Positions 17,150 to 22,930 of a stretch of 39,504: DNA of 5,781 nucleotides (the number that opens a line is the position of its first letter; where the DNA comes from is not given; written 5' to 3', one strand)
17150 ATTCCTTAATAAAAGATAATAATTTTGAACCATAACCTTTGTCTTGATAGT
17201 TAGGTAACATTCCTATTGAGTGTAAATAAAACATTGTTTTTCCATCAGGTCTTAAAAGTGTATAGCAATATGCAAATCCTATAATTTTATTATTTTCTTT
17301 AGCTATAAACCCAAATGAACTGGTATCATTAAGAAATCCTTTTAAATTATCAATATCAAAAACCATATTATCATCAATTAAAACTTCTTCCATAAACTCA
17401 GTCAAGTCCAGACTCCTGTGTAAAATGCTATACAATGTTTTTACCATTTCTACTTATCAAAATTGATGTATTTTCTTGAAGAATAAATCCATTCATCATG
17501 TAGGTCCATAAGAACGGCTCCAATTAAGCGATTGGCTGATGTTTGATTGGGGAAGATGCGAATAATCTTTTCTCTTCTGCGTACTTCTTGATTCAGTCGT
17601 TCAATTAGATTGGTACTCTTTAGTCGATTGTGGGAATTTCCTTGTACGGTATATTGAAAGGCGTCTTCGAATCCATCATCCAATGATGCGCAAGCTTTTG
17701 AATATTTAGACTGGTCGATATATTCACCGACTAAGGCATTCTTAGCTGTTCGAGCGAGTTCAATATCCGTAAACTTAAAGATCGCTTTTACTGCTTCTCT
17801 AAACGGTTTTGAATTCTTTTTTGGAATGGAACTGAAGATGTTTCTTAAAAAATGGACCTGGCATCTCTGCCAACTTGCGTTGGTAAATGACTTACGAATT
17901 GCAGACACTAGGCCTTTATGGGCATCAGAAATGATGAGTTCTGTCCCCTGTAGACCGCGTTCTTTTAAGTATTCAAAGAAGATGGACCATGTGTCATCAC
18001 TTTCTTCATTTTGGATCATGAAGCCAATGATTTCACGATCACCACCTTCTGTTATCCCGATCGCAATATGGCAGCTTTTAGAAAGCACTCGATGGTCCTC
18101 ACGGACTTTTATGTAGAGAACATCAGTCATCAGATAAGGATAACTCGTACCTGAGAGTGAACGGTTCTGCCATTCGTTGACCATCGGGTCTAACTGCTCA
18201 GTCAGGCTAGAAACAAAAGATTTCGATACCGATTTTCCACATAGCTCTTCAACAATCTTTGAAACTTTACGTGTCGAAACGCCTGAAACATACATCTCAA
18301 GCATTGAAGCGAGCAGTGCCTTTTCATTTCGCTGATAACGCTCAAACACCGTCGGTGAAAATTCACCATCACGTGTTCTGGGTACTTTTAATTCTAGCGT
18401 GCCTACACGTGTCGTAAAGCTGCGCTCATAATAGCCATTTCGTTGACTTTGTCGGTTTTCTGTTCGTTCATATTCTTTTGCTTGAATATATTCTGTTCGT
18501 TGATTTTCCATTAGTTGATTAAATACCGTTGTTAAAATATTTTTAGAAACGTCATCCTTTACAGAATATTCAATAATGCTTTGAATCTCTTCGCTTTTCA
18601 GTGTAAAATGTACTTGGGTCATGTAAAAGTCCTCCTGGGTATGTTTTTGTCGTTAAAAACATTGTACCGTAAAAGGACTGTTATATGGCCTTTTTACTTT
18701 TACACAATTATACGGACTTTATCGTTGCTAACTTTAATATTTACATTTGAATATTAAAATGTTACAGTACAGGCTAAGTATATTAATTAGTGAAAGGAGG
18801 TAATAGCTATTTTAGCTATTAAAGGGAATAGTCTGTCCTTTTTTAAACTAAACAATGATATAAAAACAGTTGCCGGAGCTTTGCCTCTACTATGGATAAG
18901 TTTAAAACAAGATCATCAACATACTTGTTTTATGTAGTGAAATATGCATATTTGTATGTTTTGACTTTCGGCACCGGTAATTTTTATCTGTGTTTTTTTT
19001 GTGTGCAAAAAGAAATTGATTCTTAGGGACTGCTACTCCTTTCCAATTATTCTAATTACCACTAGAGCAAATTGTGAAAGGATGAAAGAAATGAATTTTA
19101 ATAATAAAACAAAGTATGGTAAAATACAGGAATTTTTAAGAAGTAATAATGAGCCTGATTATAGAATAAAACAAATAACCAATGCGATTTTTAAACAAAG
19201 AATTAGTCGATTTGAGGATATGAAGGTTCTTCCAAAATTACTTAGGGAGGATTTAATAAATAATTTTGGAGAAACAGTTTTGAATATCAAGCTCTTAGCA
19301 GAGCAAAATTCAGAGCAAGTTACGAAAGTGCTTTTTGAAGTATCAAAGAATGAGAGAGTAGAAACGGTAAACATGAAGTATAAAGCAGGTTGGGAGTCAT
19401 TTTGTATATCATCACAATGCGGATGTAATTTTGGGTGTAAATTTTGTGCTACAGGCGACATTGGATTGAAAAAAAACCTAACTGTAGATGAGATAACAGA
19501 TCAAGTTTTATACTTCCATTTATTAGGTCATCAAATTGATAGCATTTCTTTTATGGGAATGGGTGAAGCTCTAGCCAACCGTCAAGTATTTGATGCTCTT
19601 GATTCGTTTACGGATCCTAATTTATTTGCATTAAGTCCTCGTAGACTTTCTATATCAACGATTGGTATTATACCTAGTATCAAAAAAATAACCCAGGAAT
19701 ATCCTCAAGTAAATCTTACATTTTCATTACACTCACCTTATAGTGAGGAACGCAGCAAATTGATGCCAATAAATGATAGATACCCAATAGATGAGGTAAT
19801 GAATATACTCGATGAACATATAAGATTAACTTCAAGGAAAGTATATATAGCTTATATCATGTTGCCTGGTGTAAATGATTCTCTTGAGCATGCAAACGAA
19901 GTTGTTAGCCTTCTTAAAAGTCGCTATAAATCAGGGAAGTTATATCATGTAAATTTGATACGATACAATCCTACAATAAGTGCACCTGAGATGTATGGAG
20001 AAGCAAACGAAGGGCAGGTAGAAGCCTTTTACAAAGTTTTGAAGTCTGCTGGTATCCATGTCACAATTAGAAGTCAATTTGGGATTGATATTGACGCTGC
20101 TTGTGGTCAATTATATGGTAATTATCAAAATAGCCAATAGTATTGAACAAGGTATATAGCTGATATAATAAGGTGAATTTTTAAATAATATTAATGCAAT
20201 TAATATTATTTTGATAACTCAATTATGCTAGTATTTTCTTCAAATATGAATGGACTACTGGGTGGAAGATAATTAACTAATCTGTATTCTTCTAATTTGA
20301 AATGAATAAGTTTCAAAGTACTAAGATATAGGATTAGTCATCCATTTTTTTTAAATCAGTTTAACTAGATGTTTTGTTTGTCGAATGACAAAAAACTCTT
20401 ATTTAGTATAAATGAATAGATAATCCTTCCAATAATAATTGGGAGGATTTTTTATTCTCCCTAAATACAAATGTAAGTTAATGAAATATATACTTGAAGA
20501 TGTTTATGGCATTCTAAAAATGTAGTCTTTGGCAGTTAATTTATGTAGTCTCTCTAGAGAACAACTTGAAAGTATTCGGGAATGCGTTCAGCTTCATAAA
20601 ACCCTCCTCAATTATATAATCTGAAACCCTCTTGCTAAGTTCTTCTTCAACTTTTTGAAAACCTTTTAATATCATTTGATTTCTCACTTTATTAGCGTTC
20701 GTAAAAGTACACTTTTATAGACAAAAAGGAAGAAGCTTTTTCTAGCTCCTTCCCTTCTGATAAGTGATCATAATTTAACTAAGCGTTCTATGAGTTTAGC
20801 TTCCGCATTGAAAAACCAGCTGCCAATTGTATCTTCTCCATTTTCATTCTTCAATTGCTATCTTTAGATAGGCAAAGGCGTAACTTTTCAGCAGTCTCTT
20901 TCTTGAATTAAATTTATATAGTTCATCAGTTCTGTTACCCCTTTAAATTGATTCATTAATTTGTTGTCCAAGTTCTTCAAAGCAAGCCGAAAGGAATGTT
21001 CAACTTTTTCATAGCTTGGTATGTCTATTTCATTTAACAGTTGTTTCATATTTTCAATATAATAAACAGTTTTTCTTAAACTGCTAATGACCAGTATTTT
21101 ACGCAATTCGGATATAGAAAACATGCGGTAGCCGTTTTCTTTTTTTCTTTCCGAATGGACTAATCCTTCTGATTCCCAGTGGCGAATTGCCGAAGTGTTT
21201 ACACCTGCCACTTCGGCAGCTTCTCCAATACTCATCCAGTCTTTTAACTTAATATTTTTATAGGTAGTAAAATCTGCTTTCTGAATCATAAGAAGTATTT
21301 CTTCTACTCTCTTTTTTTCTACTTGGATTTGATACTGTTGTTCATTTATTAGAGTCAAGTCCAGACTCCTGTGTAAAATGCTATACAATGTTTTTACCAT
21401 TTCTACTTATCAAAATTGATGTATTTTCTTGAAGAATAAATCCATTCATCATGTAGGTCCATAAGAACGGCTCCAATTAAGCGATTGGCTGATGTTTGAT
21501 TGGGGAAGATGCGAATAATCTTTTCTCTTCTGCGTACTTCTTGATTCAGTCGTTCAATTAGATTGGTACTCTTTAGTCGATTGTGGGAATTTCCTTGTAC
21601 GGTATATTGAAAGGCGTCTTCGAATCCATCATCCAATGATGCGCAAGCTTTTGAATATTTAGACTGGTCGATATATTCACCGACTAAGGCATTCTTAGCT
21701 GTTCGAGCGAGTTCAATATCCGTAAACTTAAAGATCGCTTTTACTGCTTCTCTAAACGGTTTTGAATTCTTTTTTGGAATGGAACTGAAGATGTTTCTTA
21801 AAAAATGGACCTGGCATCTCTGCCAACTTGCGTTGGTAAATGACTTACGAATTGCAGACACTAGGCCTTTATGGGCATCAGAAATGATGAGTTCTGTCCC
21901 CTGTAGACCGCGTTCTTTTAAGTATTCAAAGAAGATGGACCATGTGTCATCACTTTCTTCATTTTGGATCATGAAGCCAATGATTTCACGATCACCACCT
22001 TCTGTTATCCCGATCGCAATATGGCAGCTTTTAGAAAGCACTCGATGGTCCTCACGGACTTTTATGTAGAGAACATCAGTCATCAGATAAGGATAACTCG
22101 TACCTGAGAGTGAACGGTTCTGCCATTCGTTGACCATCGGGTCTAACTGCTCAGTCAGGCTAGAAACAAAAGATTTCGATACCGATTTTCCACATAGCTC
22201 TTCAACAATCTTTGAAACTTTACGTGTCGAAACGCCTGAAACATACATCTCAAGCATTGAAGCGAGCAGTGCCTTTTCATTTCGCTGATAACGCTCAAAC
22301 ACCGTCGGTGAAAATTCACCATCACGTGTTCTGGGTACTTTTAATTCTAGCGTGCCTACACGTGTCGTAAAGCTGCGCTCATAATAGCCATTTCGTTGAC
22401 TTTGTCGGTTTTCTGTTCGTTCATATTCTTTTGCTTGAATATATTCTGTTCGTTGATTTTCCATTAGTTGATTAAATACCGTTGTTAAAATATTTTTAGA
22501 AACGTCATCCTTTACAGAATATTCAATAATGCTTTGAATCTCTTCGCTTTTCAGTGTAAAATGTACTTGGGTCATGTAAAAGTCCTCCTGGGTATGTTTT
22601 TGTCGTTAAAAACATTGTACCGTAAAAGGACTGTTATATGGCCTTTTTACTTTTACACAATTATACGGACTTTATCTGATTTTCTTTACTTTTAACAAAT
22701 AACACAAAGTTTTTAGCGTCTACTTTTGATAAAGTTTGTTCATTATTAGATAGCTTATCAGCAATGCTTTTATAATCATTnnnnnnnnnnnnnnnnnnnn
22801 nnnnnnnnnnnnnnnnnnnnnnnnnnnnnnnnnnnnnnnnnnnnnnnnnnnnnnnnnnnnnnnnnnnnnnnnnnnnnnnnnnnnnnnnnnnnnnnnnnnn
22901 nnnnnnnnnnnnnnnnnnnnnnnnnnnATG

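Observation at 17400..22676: cfr lies between two apparently identical, directly repeated IS256 variant copies, while the Tn4001 left IS256 is a different allele: signature of an IS256-mediated translocatable cfr unit grafted onto Tn4001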

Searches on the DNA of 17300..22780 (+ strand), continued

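Call 21: get_annotated_region(hit=H47, flank=3000)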
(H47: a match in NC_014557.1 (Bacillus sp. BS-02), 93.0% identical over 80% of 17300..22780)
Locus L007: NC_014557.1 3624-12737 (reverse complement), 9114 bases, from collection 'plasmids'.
description: Bacillus sp. BS-02 plasmid pBS-02, complete sequence
organism: Bacillus sp. BS-02 (NCBI taxid 887059)
taxonomy: Bacteria; Bacillota; Bacilli; Bacillales; Bacillaceae; Bacillus; Bacillus sp. BS-02
host: -; source: feces; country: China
typing (MOB-suite, as given by PLSDB): non-mobilizable; replicon rep_cluster_282
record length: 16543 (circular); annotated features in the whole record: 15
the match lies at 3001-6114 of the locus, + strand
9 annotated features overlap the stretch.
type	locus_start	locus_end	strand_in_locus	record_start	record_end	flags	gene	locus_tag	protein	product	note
CDS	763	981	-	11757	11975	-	-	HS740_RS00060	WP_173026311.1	hypothetical protein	-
CDS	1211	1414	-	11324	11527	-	-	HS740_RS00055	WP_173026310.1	hypothetical protein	-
CDS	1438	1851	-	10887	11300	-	-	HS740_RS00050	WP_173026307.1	ribbon-helix-helix domain-containing protein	-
CDS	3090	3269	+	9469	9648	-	-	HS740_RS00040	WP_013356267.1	hypothetical protein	-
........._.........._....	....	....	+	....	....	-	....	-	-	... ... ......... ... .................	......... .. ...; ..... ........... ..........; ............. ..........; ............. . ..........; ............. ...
predicted_resistance_gene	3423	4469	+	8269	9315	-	cfr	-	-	23S rRNA (adenine(2503)-C(8))-methyltransferase Cfr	predicted by amrfinderplus; class PHENICOL/LINCOSAMIDE/OXAZOLIDINONE/PLEUROMUTILIN/STREPTOGRAMIN; identity 100.0%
CDS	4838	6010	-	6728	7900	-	-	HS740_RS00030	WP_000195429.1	IS256-like element IS256 family transposase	GO:0006313 - DNA transposition [Evidence IEA]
CDS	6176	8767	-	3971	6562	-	-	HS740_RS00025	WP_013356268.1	DEAD/DEAH box helicase family protein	-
CDS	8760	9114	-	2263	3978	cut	-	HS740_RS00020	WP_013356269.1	site-specific DNA-methyltransferase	GO:0006306 - DNA methylation [Evidence IEA]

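Call 23: get_annotated_region(hit=H45, flank=3000)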
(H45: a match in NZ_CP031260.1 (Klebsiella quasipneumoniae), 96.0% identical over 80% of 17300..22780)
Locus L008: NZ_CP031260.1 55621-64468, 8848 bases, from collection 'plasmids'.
description: Klebsiella quasipneumoniae strain L22 plasmid pL22-3, complete sequence
organism: Klebsiella quasipneumoniae (NCBI taxid 1463165)
taxonomy: Bacteria; Pseudomonadota; Gammaproteobacteria; Enterobacterales; Enterobacteriaceae; Klebsiella; Klebsiella quasipneumoniae
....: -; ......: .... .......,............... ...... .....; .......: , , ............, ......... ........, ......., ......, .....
typing (MOB-suite, as given by PLSDB): conjugative; replicon rep_cluster_211,rep_cluster_765; relaxase MOBP; mating-pair formation MPF_T
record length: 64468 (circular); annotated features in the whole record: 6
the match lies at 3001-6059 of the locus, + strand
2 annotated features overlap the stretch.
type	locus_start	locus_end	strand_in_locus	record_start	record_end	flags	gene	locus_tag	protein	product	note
predicted_resistance_gene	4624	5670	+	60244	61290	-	cfr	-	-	23S rRNA (adenine(2503)-C(8))-methyltransferase Cfr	predicted by amrfinderplus; class PHENICOL/LINCOSAMIDE/OXAZOLIDINONE/PLEUROMUTILIN/STREPTOGRAMIN; identity 100.0%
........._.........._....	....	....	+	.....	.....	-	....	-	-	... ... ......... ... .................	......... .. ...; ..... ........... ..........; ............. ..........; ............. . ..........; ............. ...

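Call 37: get_annotated_region(hit=H63, flank=300)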
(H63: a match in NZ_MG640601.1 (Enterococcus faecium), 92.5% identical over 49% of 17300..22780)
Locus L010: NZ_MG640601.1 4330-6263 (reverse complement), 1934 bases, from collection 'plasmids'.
description: Enterococcus faecium strain SRR6 plasmid pEMSRR6, complete sequence
organism: Enterococcus faecium (NCBI taxid 1352)
taxonomy: Bacteria; Bacillota; Bacilli; Lactobacillales; Enterococcaceae; Enterococcus; Enterococcus faecium
host: -; source: Homo sapiens,urine; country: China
typing (MOB-suite, as given by PLSDB): non-mobilizable
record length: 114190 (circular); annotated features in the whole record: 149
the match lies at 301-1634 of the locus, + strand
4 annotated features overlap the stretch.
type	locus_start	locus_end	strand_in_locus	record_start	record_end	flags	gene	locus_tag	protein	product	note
CDS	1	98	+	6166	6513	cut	-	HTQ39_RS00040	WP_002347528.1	hypothetical protein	-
CDS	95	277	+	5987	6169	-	-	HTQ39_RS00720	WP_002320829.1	hypothetical protein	-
CDS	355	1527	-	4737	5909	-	-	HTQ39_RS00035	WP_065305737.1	IS256-like element IS1542 family transposase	-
CDS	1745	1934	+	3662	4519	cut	-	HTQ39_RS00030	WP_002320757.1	nucleotidyltransferase domain-containing protein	-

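Call 48: search_dna_similar(query=window:20141-21352:+, collection=plasmids, mode=near, max_rows=25)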
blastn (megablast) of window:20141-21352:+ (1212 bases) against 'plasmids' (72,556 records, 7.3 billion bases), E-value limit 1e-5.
Records with a match: 110; places in all: 120; records where one place covers at least 80% of the query: 3.
Best place of each record, by identity: >=99% 110.
By first word of the organism name: Staphylococcus 37; Escherichia 24; Enterococcus 19; Proteus 11; Mammaliicoccus 7; Pasteurella 2; Klebsiella 2; Bacillus 2; Salmonella 1; Providencia 1; and 4 more.
By predicted mobility (MOB-suite, as given by PLSDB): conjugative 46; non-mobilizable 45; mobilizable 19.
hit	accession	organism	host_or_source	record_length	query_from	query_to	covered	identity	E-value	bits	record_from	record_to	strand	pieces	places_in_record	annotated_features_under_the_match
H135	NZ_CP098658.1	Staphylococcus capitis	Homo sapiens,single cell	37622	1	1212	100%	100.0%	0e+0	2239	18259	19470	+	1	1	MerR family transcriptional regulator | hypothetical protein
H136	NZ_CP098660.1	Staphylococcus capitis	Homo sapiens,single cell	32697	1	1212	100%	100.0%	0e+0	2239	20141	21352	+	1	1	MerR family transcriptional regulator | hypothetical protein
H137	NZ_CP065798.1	Staphylococcus saprophyticus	pig,single cell,nasal swab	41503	1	1212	100%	100.0%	0e+0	2239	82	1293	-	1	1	MerR family transcriptional regulator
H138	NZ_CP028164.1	Staphylococcus aureus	human,biological fluid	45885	1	592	49%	99.5%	0e+0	1077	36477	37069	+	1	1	none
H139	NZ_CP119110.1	Staphylococcus aureus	EQA test strain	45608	1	592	49%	99.5%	0e+0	1077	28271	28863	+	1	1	none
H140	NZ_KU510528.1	Staphylococcus aureus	abdominal wound swab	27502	1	592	49%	99.5%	0e+0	1077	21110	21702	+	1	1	hypothetical protein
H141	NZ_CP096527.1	Staphylococcus aureus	Homo sapiens,Nose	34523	1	583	48%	99.7%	0e+0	1066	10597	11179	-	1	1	none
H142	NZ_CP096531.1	Staphylococcus aureus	Homo sapiens,Nose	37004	1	583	48%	99.7%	0e+0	1066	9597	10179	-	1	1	none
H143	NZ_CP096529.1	Staphylococcus aureus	Homo sapiens,Nose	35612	1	583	48%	99.7%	0e+0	1066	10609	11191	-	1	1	none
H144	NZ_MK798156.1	Enterococcus hirae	-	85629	1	581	48%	99.8%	0e+0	1066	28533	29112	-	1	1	hypothetical protein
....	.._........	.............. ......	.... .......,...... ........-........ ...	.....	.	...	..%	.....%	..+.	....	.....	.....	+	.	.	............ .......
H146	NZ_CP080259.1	Escherichia coli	Chicken fecal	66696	1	577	48%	100.0%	0e+0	1066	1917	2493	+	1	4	none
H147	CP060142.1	Staphylococcus aureus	frozen dumplings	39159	1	577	48%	100.0%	0e+0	1066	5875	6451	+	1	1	none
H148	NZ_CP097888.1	Staphylococcus arlettae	Homo sapiens,Conjunctival secretion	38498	1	577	48%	100.0%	0e+0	1066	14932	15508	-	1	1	none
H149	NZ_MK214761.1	Escherichia coli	-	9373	1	577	48%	100.0%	0e+0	1066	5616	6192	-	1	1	hypothetical protein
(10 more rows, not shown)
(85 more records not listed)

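Call 67: get_annotated_region(hit=H138, flank=2500)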
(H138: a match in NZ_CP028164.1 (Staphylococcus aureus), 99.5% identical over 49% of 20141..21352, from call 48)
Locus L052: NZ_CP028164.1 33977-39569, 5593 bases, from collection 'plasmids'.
description: Staphylococcus aureus strain CFSAN064038 plasmid pGMI17-006, complete sequence
organism: Staphylococcus aureus (NCBI taxid 1280)
taxonomy: Bacteria; Bacillota; Bacilli; Bacillales; Staphylococcaceae; Staphylococcus; Staphylococcus aureus
host: -; source: human,biological fluid; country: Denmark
typing (MOB-suite, as given by PLSDB): non-mobilizable; replicon rep_cluster_155
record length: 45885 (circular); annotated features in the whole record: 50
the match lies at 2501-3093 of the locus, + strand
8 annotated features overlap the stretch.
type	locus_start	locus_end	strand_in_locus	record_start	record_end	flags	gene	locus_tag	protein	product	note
CDS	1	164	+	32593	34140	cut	istA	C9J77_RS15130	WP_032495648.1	IS21 family transposase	-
CDS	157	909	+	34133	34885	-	istB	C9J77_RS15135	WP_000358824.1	IS21-like element ISSau9 family helper ATPase IstB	-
CDS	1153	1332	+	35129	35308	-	-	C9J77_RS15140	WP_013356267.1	hypothetical protein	-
predicted_resistance_gene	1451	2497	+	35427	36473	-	cfr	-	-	23S rRNA (adenine(2503)-C(8))-methyltransferase Cfr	predicted by amrfinderplus; class PHENICOL/LINCOSAMIDE/OXAZOLIDINONE/PLEUROMUTILIN/STREPTOGRAMIN; identity 100.0%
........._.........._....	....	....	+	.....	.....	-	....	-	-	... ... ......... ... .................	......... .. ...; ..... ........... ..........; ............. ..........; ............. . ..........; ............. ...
CDS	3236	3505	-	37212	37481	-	-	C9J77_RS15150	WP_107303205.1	substrate-binding domain-containing protein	-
predicted_resistance_gene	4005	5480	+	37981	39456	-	lsa(B)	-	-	ABC-F type ribosomal protection protein Lsa(B)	predicted by amrfinderplus; class LINCOSAMIDE/STREPTOGRAMIN; identity 99.59%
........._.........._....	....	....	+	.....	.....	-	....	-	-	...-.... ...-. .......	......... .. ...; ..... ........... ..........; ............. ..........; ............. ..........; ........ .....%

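Call 82: search_dna_similar(query=L046:11600-12420:+, collection=plasmids, mode=near, max_rows=15, rows=spread)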
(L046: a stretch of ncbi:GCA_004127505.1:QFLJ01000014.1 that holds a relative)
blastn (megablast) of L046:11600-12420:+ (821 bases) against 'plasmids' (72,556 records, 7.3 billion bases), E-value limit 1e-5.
Records with a match: 42; places in all: 44; records where one place covers at least 80% of the query: 14.
Best place of each record, by identity: >=99% 24; 95-99% 1; 80-90% 2; 60-80% 15.
By first word of the organism name: Staphylococcus 19; Proteus 8; Mammaliicoccus 5; Escherichia 3; Enterococcus 2; Planococcus 2; Pasteurella 1; Providencia 1; Salmonella 1.
By predicted mobility (MOB-suite, as given by PLSDB): non-mobilizable 25; mobilizable 10; conjugative 7.
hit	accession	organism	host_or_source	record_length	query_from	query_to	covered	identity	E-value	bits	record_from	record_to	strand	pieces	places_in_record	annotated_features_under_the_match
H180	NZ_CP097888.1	Staphylococcus arlettae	Homo sapiens,Conjunctival secretion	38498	1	821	100%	100.0%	0e+0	1517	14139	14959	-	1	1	recombinase family protein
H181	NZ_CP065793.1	Mammaliicoccus sciuri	duck,single cell,viscera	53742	1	821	100%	100.0%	0e+0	1517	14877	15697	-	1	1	recombinase family protein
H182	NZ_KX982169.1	Mammaliicoccus sciuri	-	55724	1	821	100%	100.0%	0e+0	1517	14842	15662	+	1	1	recombinase family protein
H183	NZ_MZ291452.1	Enterococcus gallinarum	-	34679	1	821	100%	99.9%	0e+0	1511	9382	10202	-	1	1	recombinase family protein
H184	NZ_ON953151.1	Staphylococcus hominis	-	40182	1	769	94%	85.0%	0e+0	769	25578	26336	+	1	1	recombinase family protein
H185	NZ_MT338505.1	Pasteurella multocida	-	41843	185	610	52%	76.7%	2e-58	233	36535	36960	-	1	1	recombinase family protein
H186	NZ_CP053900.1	Proteus mirabilis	duck,intestine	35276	185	610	52%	76.7%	2e-58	233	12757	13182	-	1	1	recombinase family protein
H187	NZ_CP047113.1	Proteus mirabilis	swine,single cell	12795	185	604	51%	76.9%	2e-58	233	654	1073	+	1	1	recombinase family protein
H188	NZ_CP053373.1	Proteus terrae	goose faeces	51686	185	604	51%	76.9%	2e-58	233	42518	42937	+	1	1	recombinase family protein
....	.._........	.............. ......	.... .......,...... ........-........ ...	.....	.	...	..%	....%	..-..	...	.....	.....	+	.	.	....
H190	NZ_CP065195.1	Staphylococcus aureus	pig,pig farms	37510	1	156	19%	99.4%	2e-73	283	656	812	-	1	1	none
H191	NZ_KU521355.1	Staphylococcus aureus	sputum sample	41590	1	156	19%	99.4%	2e-73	283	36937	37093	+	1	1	none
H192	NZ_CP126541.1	Staphylococcus cohnii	Chicken,pure culture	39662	1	156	19%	99.4%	2e-73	283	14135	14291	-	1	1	none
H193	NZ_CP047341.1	Proteus terrae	a feces sample of swine origin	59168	185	359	21%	75.4%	3e-12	81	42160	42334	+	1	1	recombinase family protein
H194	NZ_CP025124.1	Planococcus sp. MB-3u-03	-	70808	5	36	4%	100.0%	4e-6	60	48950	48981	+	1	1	none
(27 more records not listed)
